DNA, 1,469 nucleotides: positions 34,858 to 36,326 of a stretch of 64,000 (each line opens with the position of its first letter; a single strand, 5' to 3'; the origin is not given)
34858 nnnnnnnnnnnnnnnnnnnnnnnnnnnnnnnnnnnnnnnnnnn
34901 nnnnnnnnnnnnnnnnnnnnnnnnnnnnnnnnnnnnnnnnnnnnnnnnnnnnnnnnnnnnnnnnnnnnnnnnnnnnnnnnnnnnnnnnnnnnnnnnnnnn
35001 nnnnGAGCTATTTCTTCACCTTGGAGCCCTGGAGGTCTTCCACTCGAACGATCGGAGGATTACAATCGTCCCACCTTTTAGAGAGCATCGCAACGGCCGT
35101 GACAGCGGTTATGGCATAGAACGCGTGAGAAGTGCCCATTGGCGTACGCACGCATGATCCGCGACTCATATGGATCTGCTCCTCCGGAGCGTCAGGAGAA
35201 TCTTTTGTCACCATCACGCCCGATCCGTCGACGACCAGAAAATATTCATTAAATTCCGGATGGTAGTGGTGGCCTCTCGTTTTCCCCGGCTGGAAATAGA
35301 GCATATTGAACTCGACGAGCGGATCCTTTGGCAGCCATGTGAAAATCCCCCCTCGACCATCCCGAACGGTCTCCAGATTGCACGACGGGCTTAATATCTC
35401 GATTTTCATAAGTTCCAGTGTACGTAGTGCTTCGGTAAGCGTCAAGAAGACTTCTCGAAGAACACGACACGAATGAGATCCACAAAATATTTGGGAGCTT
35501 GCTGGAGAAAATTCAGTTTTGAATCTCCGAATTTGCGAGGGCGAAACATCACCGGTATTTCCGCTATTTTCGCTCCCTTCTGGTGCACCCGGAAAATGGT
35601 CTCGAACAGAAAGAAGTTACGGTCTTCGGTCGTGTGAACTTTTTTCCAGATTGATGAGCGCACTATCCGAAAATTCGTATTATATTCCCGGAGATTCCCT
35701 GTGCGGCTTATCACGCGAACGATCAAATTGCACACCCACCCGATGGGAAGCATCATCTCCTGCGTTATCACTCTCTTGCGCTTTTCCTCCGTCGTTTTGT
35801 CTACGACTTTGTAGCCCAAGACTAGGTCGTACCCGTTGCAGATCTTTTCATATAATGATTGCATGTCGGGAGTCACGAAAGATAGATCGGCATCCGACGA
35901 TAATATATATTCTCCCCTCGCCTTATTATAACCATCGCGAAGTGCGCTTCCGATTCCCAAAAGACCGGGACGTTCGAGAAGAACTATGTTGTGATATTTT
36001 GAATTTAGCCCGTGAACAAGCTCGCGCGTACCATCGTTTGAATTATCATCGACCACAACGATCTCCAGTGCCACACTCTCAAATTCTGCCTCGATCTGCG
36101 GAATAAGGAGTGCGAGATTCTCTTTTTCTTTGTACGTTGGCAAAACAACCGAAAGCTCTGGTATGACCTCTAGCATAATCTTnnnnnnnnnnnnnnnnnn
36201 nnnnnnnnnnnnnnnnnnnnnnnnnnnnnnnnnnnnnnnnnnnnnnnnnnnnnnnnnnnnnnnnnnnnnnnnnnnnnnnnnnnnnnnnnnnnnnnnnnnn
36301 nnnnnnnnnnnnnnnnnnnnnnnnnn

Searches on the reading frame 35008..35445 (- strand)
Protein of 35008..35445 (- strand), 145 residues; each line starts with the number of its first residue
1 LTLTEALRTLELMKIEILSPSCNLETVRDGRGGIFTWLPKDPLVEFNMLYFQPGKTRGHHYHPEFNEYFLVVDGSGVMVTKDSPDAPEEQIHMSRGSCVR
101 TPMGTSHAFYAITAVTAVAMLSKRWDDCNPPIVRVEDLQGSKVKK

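Call 15: search_protein_families(library=pfam, proteins=[window:35008-35445:-], max_evalue=0.0001)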
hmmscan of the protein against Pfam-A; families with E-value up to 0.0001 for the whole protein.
window:35008-35445:- (145 aa): 3 families
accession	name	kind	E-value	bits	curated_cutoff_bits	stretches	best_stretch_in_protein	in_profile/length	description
PF07883.17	Cupin_2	-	6.3e-09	35.9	27.2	1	50-117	4-64/70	Cupin domain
PF14667.12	Polysacc_synt_C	-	1e-08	35.7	28.7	1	29-121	3-97/111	Polysaccharide biosynthesis C-terminal domain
PF00190.28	Cupin_1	-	2.3e-06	27.7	22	1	47-120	36-110/151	Cupin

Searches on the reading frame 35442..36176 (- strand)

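Call 15: search_protein_families(library=pfam, proteins=[window:35442-36176:-], max_evalue=0.0001)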
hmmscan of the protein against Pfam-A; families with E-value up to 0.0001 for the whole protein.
window:35442-36176:- (244 aa): 1 family
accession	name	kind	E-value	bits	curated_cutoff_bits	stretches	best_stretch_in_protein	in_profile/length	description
PF00535.33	Glycos_transf_2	-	8.5e-22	78.3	23.3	1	9-139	1-131/168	Glycosyl transferase family 2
